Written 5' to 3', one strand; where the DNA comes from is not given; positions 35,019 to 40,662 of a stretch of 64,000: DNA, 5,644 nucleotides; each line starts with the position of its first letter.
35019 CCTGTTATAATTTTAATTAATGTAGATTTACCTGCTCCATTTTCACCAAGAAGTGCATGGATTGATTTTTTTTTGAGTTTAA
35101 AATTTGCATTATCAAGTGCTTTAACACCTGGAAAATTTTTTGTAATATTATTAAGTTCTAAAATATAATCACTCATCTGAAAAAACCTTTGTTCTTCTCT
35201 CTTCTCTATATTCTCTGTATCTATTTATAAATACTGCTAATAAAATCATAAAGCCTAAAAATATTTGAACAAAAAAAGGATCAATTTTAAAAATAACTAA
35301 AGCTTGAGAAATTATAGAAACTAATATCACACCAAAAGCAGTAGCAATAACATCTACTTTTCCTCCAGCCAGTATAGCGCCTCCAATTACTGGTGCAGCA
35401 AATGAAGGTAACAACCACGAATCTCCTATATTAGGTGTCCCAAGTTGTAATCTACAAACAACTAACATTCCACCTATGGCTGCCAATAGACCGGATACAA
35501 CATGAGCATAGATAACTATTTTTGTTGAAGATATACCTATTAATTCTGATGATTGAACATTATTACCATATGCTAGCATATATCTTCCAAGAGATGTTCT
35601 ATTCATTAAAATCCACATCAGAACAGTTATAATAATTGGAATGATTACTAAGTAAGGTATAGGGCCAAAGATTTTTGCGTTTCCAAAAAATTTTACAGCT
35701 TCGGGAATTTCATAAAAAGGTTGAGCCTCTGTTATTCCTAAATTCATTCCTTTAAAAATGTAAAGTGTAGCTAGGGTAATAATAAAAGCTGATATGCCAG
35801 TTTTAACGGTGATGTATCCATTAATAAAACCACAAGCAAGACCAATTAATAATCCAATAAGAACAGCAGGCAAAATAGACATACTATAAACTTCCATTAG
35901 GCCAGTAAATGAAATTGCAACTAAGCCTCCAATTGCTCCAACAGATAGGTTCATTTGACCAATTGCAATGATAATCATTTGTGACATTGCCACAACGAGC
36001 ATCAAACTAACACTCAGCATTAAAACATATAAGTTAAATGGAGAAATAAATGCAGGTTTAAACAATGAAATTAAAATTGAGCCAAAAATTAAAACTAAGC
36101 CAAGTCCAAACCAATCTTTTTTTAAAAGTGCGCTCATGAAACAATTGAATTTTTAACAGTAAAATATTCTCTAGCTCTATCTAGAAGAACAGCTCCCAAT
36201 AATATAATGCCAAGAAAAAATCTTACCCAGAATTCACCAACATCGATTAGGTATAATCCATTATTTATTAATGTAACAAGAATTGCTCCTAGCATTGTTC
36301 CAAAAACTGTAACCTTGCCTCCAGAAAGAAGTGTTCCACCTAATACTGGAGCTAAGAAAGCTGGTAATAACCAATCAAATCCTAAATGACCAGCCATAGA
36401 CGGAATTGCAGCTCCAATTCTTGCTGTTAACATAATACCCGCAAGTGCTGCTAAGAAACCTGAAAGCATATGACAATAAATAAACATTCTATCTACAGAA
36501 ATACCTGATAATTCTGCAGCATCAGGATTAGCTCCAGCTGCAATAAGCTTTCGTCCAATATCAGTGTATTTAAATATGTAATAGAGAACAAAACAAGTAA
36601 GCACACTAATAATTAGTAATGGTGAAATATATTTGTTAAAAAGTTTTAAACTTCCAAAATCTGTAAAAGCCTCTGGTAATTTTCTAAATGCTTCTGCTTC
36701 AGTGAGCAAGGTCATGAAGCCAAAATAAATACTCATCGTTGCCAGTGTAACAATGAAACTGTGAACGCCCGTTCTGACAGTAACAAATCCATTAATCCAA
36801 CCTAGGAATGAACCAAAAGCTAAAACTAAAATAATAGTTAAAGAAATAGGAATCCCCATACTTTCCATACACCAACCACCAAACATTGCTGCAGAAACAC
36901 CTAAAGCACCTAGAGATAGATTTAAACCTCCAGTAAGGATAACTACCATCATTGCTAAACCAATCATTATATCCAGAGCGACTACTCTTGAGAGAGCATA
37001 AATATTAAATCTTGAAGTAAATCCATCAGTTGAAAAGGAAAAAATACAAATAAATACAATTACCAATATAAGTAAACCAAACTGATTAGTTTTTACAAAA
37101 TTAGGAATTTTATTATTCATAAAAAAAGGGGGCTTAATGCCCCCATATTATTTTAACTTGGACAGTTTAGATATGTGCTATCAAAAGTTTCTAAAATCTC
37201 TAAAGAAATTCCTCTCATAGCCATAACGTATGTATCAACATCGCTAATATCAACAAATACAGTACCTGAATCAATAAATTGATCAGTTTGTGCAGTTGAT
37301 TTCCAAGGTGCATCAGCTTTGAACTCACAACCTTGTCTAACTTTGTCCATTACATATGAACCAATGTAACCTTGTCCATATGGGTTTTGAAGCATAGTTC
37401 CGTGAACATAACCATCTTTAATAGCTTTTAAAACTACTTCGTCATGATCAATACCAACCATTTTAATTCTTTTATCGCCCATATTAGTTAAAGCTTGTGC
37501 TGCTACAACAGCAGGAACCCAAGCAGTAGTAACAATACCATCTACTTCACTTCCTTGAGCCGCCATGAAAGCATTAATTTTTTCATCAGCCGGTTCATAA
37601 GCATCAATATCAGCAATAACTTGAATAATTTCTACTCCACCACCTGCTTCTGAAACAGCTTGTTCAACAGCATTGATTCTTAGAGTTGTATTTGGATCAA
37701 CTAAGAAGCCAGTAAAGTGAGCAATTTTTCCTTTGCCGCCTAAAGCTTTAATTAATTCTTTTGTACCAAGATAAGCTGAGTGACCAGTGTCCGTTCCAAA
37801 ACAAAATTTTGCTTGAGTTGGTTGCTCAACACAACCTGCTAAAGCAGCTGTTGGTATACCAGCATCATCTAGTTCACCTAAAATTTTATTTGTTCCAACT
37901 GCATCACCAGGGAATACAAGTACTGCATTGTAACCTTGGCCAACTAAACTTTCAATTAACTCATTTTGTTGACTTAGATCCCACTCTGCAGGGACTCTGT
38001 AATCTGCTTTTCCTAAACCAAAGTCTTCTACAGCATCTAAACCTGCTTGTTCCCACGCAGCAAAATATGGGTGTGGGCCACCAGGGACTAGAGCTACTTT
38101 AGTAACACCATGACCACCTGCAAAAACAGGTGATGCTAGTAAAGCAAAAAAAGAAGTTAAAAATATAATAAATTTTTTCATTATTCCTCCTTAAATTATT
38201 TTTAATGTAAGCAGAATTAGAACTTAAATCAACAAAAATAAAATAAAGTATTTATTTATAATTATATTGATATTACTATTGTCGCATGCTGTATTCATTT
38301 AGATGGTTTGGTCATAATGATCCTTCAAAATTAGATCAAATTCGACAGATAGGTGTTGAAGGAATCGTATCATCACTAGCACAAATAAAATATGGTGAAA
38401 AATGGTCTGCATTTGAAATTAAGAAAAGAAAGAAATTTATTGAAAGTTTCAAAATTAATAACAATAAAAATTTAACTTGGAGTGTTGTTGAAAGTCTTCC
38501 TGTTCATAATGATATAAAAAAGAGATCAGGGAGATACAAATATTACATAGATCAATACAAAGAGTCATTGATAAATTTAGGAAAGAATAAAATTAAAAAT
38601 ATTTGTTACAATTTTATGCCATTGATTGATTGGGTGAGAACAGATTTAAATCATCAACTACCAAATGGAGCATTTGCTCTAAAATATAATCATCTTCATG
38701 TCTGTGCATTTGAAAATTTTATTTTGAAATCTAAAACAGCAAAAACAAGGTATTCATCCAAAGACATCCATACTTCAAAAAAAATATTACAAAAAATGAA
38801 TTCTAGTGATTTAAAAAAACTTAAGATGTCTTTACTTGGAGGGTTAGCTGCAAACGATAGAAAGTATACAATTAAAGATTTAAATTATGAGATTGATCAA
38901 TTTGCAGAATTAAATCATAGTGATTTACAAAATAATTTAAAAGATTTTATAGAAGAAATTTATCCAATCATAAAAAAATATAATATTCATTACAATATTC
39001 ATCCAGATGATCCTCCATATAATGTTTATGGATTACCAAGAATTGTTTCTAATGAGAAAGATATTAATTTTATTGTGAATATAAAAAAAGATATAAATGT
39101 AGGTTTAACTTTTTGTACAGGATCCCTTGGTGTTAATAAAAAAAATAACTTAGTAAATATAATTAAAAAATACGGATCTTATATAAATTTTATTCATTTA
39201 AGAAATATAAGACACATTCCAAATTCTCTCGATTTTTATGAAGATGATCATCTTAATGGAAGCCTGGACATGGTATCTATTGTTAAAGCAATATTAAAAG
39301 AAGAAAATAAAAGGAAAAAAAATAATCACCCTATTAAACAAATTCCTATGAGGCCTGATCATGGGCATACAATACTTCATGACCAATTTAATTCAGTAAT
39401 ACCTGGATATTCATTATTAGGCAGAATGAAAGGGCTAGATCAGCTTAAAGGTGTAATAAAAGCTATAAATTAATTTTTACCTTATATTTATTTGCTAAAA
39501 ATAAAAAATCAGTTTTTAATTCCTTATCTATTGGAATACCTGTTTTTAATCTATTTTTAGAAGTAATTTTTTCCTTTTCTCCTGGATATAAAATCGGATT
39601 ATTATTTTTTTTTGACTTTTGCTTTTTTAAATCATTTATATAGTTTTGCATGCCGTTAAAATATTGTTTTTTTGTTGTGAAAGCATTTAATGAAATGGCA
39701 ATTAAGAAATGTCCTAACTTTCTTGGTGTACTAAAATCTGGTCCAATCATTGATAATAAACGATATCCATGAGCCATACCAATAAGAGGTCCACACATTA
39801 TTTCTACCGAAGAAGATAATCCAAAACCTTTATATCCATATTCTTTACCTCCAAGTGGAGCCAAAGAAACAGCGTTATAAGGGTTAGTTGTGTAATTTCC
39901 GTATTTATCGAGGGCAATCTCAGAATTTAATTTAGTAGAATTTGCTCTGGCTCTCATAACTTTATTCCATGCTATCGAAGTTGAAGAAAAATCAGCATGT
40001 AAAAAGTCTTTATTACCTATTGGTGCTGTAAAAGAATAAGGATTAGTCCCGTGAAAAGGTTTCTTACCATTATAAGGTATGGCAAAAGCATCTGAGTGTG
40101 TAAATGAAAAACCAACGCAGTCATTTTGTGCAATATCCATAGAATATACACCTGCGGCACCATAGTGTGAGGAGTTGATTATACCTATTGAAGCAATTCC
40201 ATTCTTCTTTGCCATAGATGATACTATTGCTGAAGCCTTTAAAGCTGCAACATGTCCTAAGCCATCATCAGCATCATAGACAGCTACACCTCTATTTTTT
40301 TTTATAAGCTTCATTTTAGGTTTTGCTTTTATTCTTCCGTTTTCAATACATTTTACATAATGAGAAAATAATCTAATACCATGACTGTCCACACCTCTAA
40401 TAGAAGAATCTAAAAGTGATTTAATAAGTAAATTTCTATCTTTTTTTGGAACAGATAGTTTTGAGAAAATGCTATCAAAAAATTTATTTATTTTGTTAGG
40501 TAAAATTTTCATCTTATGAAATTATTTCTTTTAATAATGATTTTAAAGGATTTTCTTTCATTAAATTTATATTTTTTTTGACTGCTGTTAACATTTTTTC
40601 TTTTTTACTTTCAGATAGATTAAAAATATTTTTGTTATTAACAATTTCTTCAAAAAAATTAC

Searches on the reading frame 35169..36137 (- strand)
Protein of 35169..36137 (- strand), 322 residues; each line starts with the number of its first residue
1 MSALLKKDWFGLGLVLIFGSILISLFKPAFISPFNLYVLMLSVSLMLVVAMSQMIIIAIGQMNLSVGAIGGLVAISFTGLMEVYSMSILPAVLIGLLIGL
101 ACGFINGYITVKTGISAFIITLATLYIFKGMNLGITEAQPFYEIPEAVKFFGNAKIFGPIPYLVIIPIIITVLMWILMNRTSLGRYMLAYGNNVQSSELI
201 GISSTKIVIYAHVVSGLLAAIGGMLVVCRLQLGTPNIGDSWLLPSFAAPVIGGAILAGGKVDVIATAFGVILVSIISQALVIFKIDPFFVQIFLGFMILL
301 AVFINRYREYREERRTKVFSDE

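Call 7: search_protein_families(library=ncbifam, proteins=[window:35169-36137:-], max_evalue=0.00001)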
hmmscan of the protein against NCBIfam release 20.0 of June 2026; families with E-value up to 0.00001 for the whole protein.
window:35169-36137:- (322 aa): 9 families
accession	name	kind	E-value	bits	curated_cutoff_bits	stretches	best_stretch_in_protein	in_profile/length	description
NF008441.0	PRK11285.1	equivalog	8.9e-44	149.9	378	1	10-312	28-330/333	L-arabinose ABC transporter permease AraH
NF007067.0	PRK09512.1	equivalog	1.6e-37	129.4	398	1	16-307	26-319/321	ribose ABC transporter permease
NF040906.3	GguB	equivalog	8.3e-37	127.3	450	2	160-307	224-371/375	multiple monosaccharide ABC transporter permease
NF007252.0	PRK09699.1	equivalog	4.7e-36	124.7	396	1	14-307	35-323/326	D-allose ABC transporter permease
NF011612.1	PRK15038.1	equivalog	5.2e-32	111.3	500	1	15-302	11-302/322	autoinducer 2 ABC transporter permease LsrD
NF007014.0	PRK09478.1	equivalog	4.3e-29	101.9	386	1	14-307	20-330/336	galactose/methyl galactoside ABC transporter permease MglC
NF011961.0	PRK15432.1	equivalog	4.6e-29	101.7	388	1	21-304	22-302/344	autoinducer 2 ABC transporter permease LsrC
NF008630.0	PRK11618.1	equivalog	8.2e-25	87.7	363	1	18-315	18-319/331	galactofuranose ABC transporter, permease protein YjfF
NF041862.1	YtfT_transport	equivalog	4.2e-23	82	535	1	48-304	68-323/339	galactofuranose ABC transporter, ATP-binding protein YtfT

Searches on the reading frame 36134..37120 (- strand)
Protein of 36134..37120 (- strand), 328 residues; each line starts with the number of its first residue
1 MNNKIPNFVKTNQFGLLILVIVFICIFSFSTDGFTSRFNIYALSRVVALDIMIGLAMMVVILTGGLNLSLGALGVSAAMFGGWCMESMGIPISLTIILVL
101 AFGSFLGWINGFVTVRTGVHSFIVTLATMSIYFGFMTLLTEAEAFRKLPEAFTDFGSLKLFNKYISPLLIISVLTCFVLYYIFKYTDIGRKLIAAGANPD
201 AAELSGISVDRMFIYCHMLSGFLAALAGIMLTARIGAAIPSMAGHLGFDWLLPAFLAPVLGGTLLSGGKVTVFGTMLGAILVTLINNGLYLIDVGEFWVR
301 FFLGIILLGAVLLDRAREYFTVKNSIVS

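Call 7: search_protein_families(library=ncbifam, proteins=[window:36134-37120:-], max_evalue=0.00001)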
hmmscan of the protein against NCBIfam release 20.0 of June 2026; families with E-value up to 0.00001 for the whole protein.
window:36134-37120:- (328 aa): 10 families
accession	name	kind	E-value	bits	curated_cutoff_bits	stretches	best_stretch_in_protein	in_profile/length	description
NF007067.0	PRK09512.1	equivalog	1.4e-43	149.3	398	1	17-316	23-319/321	ribose ABC transporter permease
NF040906.3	GguB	equivalog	1.2e-42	146.5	450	2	168-314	226-369/375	multiple monosaccharide ABC transporter permease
NF008441.0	PRK11285.1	equivalog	4.2e-42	144.4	378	1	11-318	27-327/333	L-arabinose ABC transporter permease AraH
NF007014.0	PRK09478.1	equivalog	1.2e-38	133.3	386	1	3-316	7-330/336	galactose/methyl galactoside ABC transporter permease MglC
NF007252.0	PRK09699.1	equivalog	8.1e-38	130.5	396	1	14-315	26-322/326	D-allose ABC transporter permease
NF008630.0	PRK11618.1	equivalog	3.7e-32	111.9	363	1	12-320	5-315/331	galactofuranose ABC transporter, permease protein YjfF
NF011961.0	PRK15432.1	equivalog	1.4e-30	106.7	388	1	19-315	15-305/344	autoinducer 2 ABC transporter permease LsrC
NF011612.1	PRK15038.1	equivalog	7e-30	104.3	500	1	14-299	6-290/322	autoinducer 2 ABC transporter permease LsrD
NF041862.1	YtfT_transport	equivalog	3.9e-22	78.9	535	1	34-304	53-314/339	galactofuranose ABC transporter, ATP-binding protein YtfT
TIGR03622.1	urea_t_UrtB_arc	equivalog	4.3e-07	29.5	374.25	1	52-286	18-250/284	urea ABC transporter, permease protein UrtB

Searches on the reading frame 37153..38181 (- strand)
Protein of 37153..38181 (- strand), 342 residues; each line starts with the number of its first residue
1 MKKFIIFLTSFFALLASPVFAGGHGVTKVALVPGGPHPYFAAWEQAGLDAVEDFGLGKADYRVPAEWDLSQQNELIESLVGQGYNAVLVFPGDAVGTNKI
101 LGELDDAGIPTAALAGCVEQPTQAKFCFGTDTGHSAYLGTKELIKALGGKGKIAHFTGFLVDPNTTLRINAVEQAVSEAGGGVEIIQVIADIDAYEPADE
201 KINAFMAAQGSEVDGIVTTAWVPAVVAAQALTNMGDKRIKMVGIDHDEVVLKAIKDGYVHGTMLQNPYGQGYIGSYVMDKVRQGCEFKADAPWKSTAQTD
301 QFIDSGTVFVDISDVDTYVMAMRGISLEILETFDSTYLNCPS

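Call 7: search_protein_families(library=ncbifam, proteins=[window:37153-38181:-], max_evalue=0.00001)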
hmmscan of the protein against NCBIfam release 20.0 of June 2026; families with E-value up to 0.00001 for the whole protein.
window:37153-38181:- (342 aa): 6 families
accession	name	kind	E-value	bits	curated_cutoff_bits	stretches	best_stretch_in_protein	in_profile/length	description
NF052284.1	rhzpin_SBP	equivalog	1.1e-10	41.1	420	1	47-280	22-253/289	rhizopine catabolism ABC transporter substrate-binding protein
TIGR02637.1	RhaS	equivalog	5.9e-10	38.9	342.25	1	37-280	10-254/302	rhamnose ABC transporter substrate-binding protein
NF011937.0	PRK15408.1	equivalog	1.4e-07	30.7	384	1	28-288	29-289/340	autoinducer 2 ABC transporter substrate-binding protein LsrB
NF007936.0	PRK10653.1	equivalog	2.8e-06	26.9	337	1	76-292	75-287/295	ribose ABC transporter substrate-binding protein RbsB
TIGR02634.1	xylF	equivalog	3e-06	27.1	389.55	1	66-258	37-231/302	D-xylose ABC transporter substrate-binding protein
NF041827.1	YtfQ_transport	equivalog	8.5e-06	24.9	510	0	72-263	70-268/320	galactofuranose ABC transporter, galactofuranose-binding protein YtfQ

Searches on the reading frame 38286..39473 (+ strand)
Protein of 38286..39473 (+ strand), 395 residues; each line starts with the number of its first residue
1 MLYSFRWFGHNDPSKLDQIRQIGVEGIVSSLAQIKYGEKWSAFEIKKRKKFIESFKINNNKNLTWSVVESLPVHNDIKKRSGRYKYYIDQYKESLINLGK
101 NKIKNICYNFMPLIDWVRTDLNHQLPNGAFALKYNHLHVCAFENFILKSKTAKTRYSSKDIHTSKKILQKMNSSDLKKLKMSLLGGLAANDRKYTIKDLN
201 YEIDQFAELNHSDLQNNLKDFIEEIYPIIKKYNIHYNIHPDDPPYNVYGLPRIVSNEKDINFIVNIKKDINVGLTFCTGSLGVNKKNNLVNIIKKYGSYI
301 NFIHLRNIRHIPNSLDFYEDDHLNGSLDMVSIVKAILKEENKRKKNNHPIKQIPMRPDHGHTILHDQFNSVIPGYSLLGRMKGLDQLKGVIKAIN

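Call 7: search_protein_families(library=ncbifam, proteins=[window:38286-39473:+], max_evalue=0.00001)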
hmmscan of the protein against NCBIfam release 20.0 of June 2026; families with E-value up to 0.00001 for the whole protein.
window:38286-39473:+ (395 aa): 2 families
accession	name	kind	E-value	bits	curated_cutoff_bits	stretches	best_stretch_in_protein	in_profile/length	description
NF003027.0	PRK03906.1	subfamily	1e-133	446.1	191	1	2-394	2-377/385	mannonate dehydratase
TIGR00695.1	uxuA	equivalog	1.5e-118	396.3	199.55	1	3-394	3-387/394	mannonate dehydratase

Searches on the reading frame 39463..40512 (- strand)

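Call 7: search_protein_families(library=ncbifam, proteins=[window:39463-40512:-], max_evalue=0.00001)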
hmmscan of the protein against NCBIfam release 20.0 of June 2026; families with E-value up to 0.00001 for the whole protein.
window:39463-40512:- (349 aa): 5 families
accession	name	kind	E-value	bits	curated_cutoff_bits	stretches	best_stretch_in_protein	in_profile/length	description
NF040650.1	sulfolac_dhydr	equivalog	2.8e-61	207.6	500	1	1-348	1-338/339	L-sulfolactate dehydrogenase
NF011599.0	PRK15025.1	equivalog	7.4e-61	206.2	356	1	1-333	1-328/349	ureidoglycolate dehydrogenase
TIGR03175.1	AllD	equivalog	8.9e-58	196.1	496.2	1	1-333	1-328/349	ureidoglycolate dehydrogenase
NF007504.0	PRK10098.1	equivalog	4.9e-38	130.8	336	1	6-331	10-332/360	malate/lactate/ureidoglycolate dehydrogenase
NF009750.0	PRK13260.1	equivalog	1.1e-31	110.3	316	1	1-332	1-325/332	3-dehydro-L-gulonate 2-dehydrogenase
